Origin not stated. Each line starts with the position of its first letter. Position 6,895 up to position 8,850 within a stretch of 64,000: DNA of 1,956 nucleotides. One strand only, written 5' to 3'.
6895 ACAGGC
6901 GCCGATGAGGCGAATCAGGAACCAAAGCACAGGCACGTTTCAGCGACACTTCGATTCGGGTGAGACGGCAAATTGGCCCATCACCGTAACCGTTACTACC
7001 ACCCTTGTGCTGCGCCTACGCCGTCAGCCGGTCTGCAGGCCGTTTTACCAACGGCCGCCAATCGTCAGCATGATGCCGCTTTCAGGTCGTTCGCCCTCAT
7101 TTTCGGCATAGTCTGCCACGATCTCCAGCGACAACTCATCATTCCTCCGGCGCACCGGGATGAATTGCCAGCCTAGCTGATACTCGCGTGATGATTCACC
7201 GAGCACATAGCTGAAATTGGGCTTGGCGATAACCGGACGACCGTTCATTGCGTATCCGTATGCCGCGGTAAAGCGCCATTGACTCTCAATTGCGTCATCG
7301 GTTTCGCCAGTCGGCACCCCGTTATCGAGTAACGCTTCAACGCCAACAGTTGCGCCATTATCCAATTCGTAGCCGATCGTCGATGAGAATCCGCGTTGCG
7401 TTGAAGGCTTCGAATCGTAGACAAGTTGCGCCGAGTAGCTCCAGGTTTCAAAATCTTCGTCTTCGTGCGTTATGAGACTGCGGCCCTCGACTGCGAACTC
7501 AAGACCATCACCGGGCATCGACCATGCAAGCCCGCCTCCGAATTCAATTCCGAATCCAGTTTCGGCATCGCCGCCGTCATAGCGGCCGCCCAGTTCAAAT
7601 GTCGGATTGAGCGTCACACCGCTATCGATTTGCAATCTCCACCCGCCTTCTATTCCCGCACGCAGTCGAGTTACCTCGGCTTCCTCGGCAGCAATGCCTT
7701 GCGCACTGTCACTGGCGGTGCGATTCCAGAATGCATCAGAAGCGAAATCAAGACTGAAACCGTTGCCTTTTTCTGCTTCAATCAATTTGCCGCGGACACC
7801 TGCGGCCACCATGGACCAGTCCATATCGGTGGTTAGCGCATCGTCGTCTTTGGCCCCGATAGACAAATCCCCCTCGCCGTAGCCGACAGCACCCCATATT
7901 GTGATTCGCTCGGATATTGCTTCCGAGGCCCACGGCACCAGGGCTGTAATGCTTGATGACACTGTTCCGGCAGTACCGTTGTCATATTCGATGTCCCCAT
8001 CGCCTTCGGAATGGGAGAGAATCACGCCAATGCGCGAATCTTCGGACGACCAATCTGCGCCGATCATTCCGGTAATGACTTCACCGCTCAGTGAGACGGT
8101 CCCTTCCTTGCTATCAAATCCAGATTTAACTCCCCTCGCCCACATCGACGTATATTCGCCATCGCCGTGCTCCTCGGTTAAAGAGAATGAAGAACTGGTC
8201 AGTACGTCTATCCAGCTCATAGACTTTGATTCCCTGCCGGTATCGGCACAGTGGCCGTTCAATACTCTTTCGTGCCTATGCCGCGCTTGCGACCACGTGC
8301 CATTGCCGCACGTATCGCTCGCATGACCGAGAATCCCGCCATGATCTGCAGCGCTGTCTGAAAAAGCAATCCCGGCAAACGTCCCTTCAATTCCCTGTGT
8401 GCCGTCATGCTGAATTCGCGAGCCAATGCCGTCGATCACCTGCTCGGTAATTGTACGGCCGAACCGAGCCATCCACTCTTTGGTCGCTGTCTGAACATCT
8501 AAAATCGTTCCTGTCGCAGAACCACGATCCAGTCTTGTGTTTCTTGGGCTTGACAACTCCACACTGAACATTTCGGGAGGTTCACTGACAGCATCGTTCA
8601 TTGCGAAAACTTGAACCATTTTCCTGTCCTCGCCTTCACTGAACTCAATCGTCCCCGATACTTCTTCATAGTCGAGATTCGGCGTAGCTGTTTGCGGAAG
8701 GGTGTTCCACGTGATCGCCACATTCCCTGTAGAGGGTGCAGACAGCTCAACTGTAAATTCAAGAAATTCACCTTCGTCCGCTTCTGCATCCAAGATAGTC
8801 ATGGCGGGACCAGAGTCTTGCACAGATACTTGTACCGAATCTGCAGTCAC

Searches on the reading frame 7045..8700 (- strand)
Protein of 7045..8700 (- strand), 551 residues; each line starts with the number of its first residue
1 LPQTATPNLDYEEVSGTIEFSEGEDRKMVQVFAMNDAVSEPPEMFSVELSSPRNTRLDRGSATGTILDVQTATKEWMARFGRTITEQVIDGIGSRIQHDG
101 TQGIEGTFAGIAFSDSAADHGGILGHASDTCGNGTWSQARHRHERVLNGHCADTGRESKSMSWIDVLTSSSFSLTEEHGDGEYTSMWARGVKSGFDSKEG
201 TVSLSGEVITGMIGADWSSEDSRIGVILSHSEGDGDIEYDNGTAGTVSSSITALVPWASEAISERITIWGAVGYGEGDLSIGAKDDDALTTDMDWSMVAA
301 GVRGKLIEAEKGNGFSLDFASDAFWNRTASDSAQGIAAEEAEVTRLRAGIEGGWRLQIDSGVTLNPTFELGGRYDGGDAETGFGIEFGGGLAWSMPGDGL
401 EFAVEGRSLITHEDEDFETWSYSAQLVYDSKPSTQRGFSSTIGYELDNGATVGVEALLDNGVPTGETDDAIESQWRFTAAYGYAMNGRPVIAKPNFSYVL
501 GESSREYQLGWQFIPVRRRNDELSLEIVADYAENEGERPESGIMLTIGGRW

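Call 36: search_protein_families(library=pfam, proteins=[window:7045-8700:-], max_evalue=1)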
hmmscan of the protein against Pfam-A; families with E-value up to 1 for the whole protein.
window:7045-8700:- (551 aa): 1 family
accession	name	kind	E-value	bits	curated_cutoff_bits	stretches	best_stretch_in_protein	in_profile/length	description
PF03160.20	Calx-beta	-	4.7e-10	40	27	1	4-68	49-117/119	Calx-beta domain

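Call 45: search_solved_structures(query=window:7045-8499:-, max_evalue=1)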
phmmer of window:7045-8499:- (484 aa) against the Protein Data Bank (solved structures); distinct sequences matched with E-value up to 1: 0.

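Call 46: search_protein_families(library=ncbifam, proteins=[window:7045-8499:-], max_evalue=0.1)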
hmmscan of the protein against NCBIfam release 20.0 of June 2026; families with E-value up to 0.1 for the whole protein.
window:7045-8499:- (484 aa): 0 families

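Call 57: search_protein_representatives(protein=window:7045-8499:-)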
Query: 484 residues. Proteins with E-value up to 0.001 (for the whole library): 6173; up to 1e-10: 4796; up to 1e-30: 2464. The best 150 are listed.
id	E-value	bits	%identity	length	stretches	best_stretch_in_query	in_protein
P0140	0.0e+00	1068.4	99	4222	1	1-484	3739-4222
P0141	2.5e-173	593.9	57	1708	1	2-484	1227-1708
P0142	7.0e-101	354.9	38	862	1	2-484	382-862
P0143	7.1e-96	338.4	40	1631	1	6-476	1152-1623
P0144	1.0e-94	334.6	40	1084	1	6-481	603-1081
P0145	6.0e-93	328.8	39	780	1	7-484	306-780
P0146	6.4e-86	305.6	38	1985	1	8-484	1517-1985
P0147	8.2e-85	301.9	41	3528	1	8-484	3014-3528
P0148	1.6e-84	300.9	42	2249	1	7-468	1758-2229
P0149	1.3e-83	298.0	36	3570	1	8-480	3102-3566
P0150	1.6e-83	297.7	38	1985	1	7-484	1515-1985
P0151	1.7e-83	297.6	39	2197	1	8-484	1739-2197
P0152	3.7e-83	296.5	36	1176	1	8-484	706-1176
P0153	4.4e-83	296.2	39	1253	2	6-469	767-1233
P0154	4.8e-83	296.1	36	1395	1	7-484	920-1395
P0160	2.5e-81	290.4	38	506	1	7-484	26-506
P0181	3.5e-78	280.1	39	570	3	178-484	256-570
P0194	3.3e-77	276.8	39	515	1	8-484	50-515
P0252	2.9e-74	267.2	36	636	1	8-484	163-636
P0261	6.1e-74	266.1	37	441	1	89-484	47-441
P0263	7.2e-74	265.8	37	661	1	5-484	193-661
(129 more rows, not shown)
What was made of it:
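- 7045..27282 (-): 6,745-aa gene with Calx-beta repeats and a C-terminal module of about 480 aa related to autotransporter beta-domains. The C-terminal module has 6,173 homologs at E <= 0.001; in all 150 listed the match lies at or near the C-terminus (call 57).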

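Call 58: search_protein_families(library=pfam, proteins=[P0160, P0194, P0261, P0181, P0252, P0263, P0145, P0142], max_evalue=0.01)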
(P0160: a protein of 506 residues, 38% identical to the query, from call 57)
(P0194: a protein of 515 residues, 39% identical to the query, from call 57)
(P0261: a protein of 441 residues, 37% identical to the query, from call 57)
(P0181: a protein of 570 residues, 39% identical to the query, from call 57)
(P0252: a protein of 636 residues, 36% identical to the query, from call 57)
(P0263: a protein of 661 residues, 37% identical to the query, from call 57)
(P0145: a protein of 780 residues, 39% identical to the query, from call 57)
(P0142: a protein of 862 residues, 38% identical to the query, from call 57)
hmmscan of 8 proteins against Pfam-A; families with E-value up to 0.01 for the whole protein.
P0160 (506 aa): 0 families

P0194 (515 aa): 1 family
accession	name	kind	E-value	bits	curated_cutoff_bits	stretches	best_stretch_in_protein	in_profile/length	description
PF03797.25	Autotransporter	-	9.1e-13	49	26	1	152-344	2-207/255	Autotransporter beta-domain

P0261 (441 aa): 1 family
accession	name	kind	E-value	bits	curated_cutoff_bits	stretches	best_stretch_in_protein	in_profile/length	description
PF03797.25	Autotransporter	-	6.3e-10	39.7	26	1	78-280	1-215/255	Autotransporter beta-domain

P0181 (570 aa): 0 families

P0252 (636 aa): 3 families
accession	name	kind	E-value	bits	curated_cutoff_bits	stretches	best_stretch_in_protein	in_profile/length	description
PF03160.20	Calx-beta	-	1.5e-11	44.7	27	1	68-140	24-97/119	Calx-beta domain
PF16656.11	Pur_ac_phosph_N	-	0.0019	19.2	30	0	4-25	61-82/93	Purple acid Phosphatase, N-terminal domain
PF00041.27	fn3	-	0.0034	18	25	1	4-30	49-75/84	Fibronectin type III domain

P0263 (661 aa): 4 families
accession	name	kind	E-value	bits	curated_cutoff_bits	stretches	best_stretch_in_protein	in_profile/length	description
PF00801.26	PKD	-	6.4e-07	29.7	23.5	1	109-185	4-78/80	PKD domain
PF17963.7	Big_9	-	2.1e-06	29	23.6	1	115-186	12-88/89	Bacterial Ig domain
PF18911.6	PKD_4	-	0.00075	19.9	27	1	105-186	4-81/85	PKD domain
PF22352.2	K319L-like_PKD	-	0.00091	19.6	27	1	115-186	7-82/84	K319L-like, PKD domain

P0145 (780 aa): 0 families

P0142 (862 aa): 1 family
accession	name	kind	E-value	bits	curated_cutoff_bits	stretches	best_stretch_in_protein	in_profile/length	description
PF03160.20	Calx-beta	-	1.4e-13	51.3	27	1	293-381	24-117/119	Calx-beta domain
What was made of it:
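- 7045..27282 (-): Two of 8 homologs tested hit PF03797 above its cut-off (call 58).
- On Classical (type Va) autotransporter: Two of 8 full-length homologs of the C-terminal 484 aa hit PF03797 at 49 and 39.7 bits against a cut-off of 26 (calls 57, 58).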

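Call 67: find_encoding_contigs(protein=P0141, flank=3000, max_places=4)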
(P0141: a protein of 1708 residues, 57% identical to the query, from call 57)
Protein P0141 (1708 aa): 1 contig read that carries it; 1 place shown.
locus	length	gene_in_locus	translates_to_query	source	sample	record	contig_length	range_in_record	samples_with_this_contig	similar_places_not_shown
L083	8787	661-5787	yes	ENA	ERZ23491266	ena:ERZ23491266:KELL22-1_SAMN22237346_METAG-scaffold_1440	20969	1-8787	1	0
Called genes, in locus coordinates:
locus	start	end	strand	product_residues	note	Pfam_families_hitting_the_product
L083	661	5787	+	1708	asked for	PF03160:Calx-beta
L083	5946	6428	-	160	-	-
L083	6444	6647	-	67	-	-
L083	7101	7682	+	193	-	PF04519:Bactofilin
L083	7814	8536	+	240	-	-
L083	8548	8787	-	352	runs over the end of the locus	PF02615:Ldh_2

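Call 68: find_encoding_contigs(protein=P0140, flank=10000, max_places=4)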
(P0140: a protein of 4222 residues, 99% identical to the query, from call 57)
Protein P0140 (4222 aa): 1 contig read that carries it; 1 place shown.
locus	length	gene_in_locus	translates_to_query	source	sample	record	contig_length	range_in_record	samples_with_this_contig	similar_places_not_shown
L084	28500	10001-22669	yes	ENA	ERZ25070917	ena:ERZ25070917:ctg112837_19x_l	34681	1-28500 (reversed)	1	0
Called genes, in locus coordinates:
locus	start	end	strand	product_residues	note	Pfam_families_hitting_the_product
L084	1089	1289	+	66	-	-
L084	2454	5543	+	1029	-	PF03160:Calx-beta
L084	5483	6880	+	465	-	-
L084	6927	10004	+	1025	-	-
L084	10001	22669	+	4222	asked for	PF11906:DUF3426 (faint), PF03160:Calx-beta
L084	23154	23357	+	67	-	-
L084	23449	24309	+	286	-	PF23441:SDR, PF00106:adh_short, PF08659:KR, PF13561:adh_short_C2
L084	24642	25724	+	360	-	PF00005:ABC_tran, PF13304:AAA_21 (faint)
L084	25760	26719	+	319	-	PF00528:BPD_transp_1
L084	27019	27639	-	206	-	-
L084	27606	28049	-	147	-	-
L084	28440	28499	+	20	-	?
